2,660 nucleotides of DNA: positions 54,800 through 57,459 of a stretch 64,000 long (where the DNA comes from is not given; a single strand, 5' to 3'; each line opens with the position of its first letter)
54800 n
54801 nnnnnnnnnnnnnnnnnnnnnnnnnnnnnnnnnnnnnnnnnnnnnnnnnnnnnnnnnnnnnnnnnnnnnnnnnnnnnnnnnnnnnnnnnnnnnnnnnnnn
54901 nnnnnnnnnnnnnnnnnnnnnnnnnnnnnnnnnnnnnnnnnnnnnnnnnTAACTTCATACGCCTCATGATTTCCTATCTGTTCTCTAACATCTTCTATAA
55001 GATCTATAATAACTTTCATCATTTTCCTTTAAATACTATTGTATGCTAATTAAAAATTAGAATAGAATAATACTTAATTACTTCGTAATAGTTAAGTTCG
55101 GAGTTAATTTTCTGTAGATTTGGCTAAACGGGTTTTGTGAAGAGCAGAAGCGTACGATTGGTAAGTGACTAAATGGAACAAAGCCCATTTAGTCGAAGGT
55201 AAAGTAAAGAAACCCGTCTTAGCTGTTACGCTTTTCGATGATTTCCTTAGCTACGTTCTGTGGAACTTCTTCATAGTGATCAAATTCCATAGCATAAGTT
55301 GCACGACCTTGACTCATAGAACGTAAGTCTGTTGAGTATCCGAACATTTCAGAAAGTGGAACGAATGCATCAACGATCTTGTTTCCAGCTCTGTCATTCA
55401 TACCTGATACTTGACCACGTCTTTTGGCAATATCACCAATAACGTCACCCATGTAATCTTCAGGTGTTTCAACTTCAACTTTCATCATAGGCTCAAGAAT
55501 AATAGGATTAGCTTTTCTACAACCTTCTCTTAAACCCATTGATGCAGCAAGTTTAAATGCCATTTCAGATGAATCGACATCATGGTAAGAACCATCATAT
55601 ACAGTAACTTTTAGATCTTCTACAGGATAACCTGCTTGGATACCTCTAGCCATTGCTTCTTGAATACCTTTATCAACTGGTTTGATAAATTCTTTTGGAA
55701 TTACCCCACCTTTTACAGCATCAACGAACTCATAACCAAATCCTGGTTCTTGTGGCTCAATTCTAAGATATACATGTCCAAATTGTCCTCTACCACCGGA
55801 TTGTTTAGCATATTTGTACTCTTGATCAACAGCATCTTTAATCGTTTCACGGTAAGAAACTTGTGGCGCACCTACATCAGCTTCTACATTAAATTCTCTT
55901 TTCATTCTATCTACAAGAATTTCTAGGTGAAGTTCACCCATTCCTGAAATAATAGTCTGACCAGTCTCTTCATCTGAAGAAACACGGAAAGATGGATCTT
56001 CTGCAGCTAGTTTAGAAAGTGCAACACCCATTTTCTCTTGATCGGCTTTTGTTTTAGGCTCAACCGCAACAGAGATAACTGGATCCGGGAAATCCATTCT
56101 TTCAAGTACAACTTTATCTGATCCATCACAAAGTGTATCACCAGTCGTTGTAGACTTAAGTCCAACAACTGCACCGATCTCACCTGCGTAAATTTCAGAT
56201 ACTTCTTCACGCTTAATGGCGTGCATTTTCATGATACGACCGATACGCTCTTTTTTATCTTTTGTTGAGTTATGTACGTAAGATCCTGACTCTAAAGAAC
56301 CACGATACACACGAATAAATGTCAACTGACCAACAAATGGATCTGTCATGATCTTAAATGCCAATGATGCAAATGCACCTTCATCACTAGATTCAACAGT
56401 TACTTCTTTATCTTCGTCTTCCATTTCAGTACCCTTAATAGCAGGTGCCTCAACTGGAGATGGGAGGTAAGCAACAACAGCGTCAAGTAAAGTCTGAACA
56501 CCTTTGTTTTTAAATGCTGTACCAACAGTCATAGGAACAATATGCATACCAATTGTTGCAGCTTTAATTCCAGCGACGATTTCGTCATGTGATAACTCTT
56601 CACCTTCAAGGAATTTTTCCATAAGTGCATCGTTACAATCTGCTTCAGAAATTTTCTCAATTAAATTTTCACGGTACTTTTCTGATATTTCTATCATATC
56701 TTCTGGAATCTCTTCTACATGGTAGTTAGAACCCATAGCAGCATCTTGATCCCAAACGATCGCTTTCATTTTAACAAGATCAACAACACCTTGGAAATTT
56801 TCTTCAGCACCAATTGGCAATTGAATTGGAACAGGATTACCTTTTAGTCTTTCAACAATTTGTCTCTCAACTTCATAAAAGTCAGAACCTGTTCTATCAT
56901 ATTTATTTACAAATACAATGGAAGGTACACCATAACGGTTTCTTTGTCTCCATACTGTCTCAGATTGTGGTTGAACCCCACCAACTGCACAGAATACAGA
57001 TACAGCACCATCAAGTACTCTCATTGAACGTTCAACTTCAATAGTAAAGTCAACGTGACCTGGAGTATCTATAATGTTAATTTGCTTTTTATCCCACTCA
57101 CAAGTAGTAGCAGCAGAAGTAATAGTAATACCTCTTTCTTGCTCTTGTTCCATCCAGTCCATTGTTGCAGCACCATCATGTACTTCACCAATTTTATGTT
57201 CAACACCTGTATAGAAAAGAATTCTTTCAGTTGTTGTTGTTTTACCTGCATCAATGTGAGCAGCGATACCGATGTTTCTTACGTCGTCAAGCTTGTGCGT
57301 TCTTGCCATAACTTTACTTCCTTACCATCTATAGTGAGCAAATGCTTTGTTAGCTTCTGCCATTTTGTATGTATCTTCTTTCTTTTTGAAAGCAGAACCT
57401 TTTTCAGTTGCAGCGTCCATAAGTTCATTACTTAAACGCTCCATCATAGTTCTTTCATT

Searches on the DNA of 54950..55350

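Call 123: search_rna_families(source=window, start=54950, end=55350, threshold=evalue, max_evalue=10)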
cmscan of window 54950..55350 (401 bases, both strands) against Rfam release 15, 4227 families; matches with E-value up to 10: 1.
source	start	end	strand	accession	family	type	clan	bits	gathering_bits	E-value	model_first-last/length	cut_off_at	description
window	55211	55276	-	RF01143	sR16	Gene; snRNA; snoRNA; CD-box;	-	14.2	70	3.1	1-53/53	no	Small nucleolar RNA sR16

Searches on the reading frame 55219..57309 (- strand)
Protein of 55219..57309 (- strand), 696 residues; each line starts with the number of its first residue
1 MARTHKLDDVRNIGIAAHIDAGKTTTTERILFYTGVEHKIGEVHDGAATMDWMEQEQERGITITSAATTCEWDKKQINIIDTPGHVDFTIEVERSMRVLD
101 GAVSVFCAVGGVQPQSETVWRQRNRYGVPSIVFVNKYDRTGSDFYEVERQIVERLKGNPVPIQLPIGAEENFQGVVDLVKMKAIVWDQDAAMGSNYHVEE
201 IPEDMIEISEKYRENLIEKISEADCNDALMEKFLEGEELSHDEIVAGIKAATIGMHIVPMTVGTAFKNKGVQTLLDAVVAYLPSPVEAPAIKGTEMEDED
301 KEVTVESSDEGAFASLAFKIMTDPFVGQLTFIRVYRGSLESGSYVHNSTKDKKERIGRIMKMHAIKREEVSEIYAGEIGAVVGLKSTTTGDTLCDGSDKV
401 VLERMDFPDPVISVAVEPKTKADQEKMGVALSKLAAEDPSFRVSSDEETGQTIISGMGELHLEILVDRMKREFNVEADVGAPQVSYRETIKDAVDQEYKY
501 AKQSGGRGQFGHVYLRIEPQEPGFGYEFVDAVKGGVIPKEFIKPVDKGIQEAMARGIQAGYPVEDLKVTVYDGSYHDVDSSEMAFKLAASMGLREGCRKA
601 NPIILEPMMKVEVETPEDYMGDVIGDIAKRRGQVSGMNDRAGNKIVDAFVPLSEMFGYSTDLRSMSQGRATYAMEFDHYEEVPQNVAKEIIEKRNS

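Call 96: search_protein_families(library=pfam, proteins=[window:55219-57309:-], max_evalue=0.00001)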
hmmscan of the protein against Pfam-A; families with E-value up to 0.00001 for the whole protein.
window:55219-57309:- (696 aa): 7 families
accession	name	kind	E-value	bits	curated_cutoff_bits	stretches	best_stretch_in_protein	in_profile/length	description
PF00009.33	GTP_EFTU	-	1.2e-64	217.9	26.5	1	9-284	2-188/188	Elongation factor Tu GTP binding domain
PF03764.24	EFG_IV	-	1.2e-47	161.1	24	1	482-601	1-121/121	Elongation factor G, domain IV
PF14492.12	EFG_III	-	8.9e-35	119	27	1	407-480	1-74/75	Elongation Factor G, domain III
PF00679.30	EFG_C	-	4.5e-32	110.4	27.9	1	604-689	2-88/89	Elongation factor G C-terminus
PF22042.2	EF-G_D2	-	5.2e-18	65.4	27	1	314-395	3-83/84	Elongation factor G domain 2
PF03144.31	GTP_EFTU_D2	-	1.3e-16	61.2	30.3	1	327-394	1-73/73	Elongation factor Tu domain 2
PF16658.11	RF3_C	-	3e-06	27.5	40.1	1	415-495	14-94/132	Class II release factor RF3, C-terminal domain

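Call 97: find_encoding_contigs(protein=window:55219-57309:-, flank=2500, max_places=8)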
Protein window:55219-57309:- (696 aa): no gene with exactly this product is on record in the collection.

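Call 98: find_homologous_proteins(query=window:55219-57309:-, max_evalue=1e-200)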
Query window:55219-57309:- (696 aa): 7995 proteins with E <= 1e-200 among 8000 candidates; the best 120 are listed.
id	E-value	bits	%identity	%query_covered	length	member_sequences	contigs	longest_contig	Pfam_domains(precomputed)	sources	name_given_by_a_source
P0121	0.0e+0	1557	100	100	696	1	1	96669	PF00679.31,PF14492.13,PF00009.34,PF03764.25,PF16658.12,PF03144.32,PF22042.3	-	-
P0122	0.0e+0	1513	96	100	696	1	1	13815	PF00679.31,PF14492.13,PF00009.34,PF03764.25,PF16658.12,PF03144.32,PF22042.3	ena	-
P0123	0.0e+0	1510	97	100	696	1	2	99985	PF00679.31,PF14492.13,PF00009.34,PF03764.25,PF16658.12,PF03144.32,PF22042.3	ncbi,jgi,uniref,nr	ncbi:MAG: elongation factor G [Sulfurovum sp.]|uniref:elongation factor G n=1 Tax=Sulfurovum sp. Tax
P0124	0.0e+0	1508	96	100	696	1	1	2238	PF00679.31,PF14492.13,PF00009.34,PF03764.25,PF16658.12,PF03144.32,PF22042.3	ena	-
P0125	0.0e+0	1506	96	100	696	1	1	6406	PF00679.31,PF14492.13,PF00009.34,PF03764.25,PF16658.12,PF03144.32,PF22042.3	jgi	jgi:elongation factor G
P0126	0.0e+0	1506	96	100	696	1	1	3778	PF00679.31,PF14492.13,PF00009.34,PF03764.25,PF16658.12,PF03144.32,PF22042.3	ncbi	-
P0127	0.0e+0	1505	96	100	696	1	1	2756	PF00679.31,PF14492.13,PF00009.34,PF03764.25,PF16658.12,PF03144.32,PF22042.3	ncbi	-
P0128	0.0e+0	1502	95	100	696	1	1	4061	PF00679.31,PF14492.13,PF00009.34,PF03764.25,PF16658.12,PF03144.32,PF22042.3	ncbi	-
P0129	0.0e+0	1500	95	100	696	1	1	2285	PF00679.31,PF14492.13,PF00009.34,PF03764.25,PF16658.12,PF03144.32,PF22042.3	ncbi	-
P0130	0.0e+0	1499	95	100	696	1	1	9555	PF00679.31,PF14492.13,PF00009.34,PF03764.25,PF16658.12,PF03144.32,PF22042.3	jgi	-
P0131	0.0e+0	1498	95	100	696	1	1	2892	PF00679.31,PF14492.13,PF00009.34,PF03764.25,PF16658.12,PF03144.32,PF22042.3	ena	-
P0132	0.0e+0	1497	95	100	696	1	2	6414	PF00679.31,PF14492.13,PF00009.34,PF03764.25,PF16658.12,PF03144.32,PF22042.3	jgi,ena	jgi:elongation factor G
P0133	0.0e+0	1496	96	100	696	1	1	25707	PF00679.31,PF14492.13,PF00009.34,PF03764.25,PF16658.12,PF03144.32,PF22042.3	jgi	-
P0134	0.0e+0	1492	95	100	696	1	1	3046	PF00679.31,PF14492.13,PF00009.34,PF03764.25,PF16658.12,PF03144.32,PF22042.3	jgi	-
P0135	0.0e+0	1491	95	100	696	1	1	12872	PF00679.31,PF14492.13,PF00009.34,PF03764.25,PF16658.12,PF03144.32,PF22042.3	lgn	-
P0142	0.0e+0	1484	95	100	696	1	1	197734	PF00679.31,PF14492.13,PF00009.34,PF03764.25,PF16658.12,PF03144.32,PF22042.3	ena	-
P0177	0.0e+0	1462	94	100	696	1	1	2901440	PF00679.31,PF14492.13,PF00009.34,PF03764.25,PF16658.12,PF03144.32,PF22042.3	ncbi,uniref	ncbi:elongation factor G [Sulfurovum sp. CS9]|uniref:elongation factor G n=1 Tax=Sulfurovum sp. CS9 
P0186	0.0e+0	1458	94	100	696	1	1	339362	PF00679.31,PF14492.13,PF00009.34,PF03764.25,PF16658.12,PF03144.32,PF22042.3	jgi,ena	-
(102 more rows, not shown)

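Call 99: find_encoding_contigs(protein=P0123, flank=10000, max_places=2)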
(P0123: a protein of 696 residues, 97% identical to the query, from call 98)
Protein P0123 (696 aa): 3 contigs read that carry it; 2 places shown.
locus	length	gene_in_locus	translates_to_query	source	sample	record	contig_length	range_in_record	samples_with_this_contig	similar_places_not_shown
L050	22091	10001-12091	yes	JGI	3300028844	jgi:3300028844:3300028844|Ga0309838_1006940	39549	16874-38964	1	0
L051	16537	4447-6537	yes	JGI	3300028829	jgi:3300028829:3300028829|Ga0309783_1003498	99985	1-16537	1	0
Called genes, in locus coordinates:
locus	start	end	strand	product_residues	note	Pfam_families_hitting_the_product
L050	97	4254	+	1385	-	PF04563:RNA_pol_Rpb2_1, PF04561:RNA_pol_Rpb2_2, PF04565:RNA_pol_Rpb2_3, PF10385:RNA_pol_Rpb2_45, PF00562:RNA_pol_Rpb2_6, PF04560:RNA_pol_Rpb2_7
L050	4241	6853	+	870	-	PF04997:RNA_pol_Rpb1_1, PF00623:RNA_pol_Rpb1_2, PF04983:RNA_pol_Rpb1_3, PF05000:RNA_pol_Rpb1_4, PF04998:RNA_pol_Rpb1_5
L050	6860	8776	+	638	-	PF01551:Peptidase_M23 (faint), PF04998:RNA_pol_Rpb1_5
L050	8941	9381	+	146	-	PF00164:Ribosom_S12_S23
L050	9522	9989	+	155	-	PF00177:Ribosomal_S7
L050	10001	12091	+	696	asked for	PF00009:GTP_EFTU, PF03144:GTP_EFTU_D2, PF22042:EF-G_D2, PF14492:EFG_III, PF16658:RF3_C (weak), PF03764:EFG_IV, PF00679:EFG_C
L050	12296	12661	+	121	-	-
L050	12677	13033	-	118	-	PF11015:DUF2853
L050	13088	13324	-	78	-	-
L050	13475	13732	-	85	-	PF14489:QueF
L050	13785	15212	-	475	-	PF00563:EAL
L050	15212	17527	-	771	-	PF02518:HATPase_c, PF00204:DNA_gyraseB, PF01751:Toprim, PF21249:GyrB_hook (weak), PF00986:DNA_gyraseB_C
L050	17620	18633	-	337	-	PF00814:TsaD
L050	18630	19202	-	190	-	PF06821:Ser_hydrolase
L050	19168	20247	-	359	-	PF02670:DXP_reductoisom, PF08436:DXP_redisom_C, PF13288:DXPR_C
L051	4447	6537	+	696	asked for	PF00009:GTP_EFTU, PF03144:GTP_EFTU_D2, PF22042:EF-G_D2, PF14492:EFG_III, PF16658:RF3_C (weak), PF03764:EFG_IV, PF00679:EFG_C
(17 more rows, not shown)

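Call 100: find_encoding_contigs(protein=P0142, flank=10000, max_places=1)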
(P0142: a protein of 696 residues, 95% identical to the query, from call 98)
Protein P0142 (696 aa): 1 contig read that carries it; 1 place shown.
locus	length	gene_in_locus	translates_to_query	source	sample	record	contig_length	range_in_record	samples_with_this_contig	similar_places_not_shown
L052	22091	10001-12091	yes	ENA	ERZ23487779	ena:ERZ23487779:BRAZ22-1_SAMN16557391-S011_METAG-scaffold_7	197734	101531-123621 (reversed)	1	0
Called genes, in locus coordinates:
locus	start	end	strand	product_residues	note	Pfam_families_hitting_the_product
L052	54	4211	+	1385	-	PF04563:RNA_pol_Rpb2_1, PF04561:RNA_pol_Rpb2_2, PF04565:RNA_pol_Rpb2_3, PF10385:RNA_pol_Rpb2_45, PF00562:RNA_pol_Rpb2_6, PF04560:RNA_pol_Rpb2_7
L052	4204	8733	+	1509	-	PF04997:RNA_pol_Rpb1_1, PF00623:RNA_pol_Rpb1_2, PF04983:RNA_pol_Rpb1_3, PF05000:RNA_pol_Rpb1_4, PF04998:RNA_pol_Rpb1_5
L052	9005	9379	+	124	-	PF00164:Ribosom_S12_S23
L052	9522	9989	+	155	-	PF00177:Ribosomal_S7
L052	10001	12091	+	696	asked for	PF00009:GTP_EFTU, PF03144:GTP_EFTU_D2, PF22042:EF-G_D2, PF14492:EFG_III, PF16658:RF3_C (weak), PF03764:EFG_IV, PF00679:EFG_C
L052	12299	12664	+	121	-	-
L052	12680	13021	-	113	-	PF11015:DUF2853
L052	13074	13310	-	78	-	-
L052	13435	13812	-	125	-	PF14489:QueF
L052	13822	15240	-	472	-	PF00563:EAL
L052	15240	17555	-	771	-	PF02518:HATPase_c, PF00204:DNA_gyraseB, PF01751:Toprim, PF21249:GyrB_hook (weak), PF00986:DNA_gyraseB_C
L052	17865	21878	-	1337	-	-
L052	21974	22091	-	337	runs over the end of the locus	PF00814:TsaD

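Call 101: find_encoding_contigs(protein=P0177, flank=10000, max_places=1)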
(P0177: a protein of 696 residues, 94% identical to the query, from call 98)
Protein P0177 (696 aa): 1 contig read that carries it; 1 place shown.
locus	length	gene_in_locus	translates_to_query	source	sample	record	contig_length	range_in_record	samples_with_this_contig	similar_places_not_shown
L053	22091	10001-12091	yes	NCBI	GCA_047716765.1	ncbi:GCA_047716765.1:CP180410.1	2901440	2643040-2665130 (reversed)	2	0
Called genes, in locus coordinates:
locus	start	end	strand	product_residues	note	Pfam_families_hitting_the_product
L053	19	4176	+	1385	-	PF04563:RNA_pol_Rpb2_1, PF04561:RNA_pol_Rpb2_2, PF04565:RNA_pol_Rpb2_3, PF10385:RNA_pol_Rpb2_45, PF00562:RNA_pol_Rpb2_6, PF04560:RNA_pol_Rpb2_7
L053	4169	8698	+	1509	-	PF04997:RNA_pol_Rpb1_1, PF00623:RNA_pol_Rpb1_2, PF04983:RNA_pol_Rpb1_3, PF05000:RNA_pol_Rpb1_4, PF04998:RNA_pol_Rpb1_5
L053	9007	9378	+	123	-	PF00164:Ribosom_S12_S23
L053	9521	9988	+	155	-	PF00177:Ribosomal_S7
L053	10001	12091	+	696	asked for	PF00009:GTP_EFTU, PF03144:GTP_EFTU_D2, PF22042:EF-G_D2, PF14492:EFG_III, PF16658:RF3_C (weak), PF03764:EFG_IV, PF00679:EFG_C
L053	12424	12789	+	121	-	-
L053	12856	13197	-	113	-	PF11015:DUF2853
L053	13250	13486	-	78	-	-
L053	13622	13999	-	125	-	PF14489:QueF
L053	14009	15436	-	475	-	PF00990:GGDEF (faint), PF00563:EAL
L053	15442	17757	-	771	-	PF02518:HATPase_c, PF00204:DNA_gyraseB, PF01751:Toprim, PF21249:GyrB_hook (weak), PF00986:DNA_gyraseB_C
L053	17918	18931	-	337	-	PF00814:TsaD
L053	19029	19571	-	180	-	PF06821:Ser_hydrolase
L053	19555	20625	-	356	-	PF02670:DXP_reductoisom, PF08436:DXP_redisom_C, PF13288:DXPR_C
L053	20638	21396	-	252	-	PF01148:CTP_transf_1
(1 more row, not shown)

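Call 102: find_encoding_contigs(protein=P0186, flank=10000, max_places=1)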
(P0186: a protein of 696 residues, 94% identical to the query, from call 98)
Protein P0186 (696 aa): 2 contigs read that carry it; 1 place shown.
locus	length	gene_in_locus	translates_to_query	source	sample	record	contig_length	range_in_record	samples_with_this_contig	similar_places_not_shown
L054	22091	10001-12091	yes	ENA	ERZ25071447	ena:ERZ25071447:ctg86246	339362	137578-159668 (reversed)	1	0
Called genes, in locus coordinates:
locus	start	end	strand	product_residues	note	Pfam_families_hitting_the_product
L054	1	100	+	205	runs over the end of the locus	-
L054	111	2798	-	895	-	-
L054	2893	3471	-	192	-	PF00814:TsaD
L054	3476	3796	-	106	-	PF00814:TsaD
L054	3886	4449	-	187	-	PF06821:Ser_hydrolase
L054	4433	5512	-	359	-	PF02670:DXP_reductoisom, PF08436:DXP_redisom_C, PF13288:DXPR_C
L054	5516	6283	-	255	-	PF01148:CTP_transf_1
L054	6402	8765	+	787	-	PF13435:Cytochrome_C554 (faint), PF14522:Cytochrome_C7 (faint), PF14537:Cytochrom_c3_2 (faint), PF22113:Mtrc-MtrF_II-IV_dom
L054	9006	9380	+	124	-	PF00164:Ribosom_S12_S23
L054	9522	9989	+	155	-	PF00177:Ribosomal_S7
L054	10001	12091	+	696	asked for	PF00009:GTP_EFTU, PF03144:GTP_EFTU_D2, PF22042:EF-G_D2, PF14492:EFG_III, PF16658:RF3_C (weak), PF03764:EFG_IV, PF00679:EFG_C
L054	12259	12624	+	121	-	-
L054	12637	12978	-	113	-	PF11015:DUF2853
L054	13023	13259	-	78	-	PF07022:Phage_CI_repr (weak)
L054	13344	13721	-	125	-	PF14489:QueF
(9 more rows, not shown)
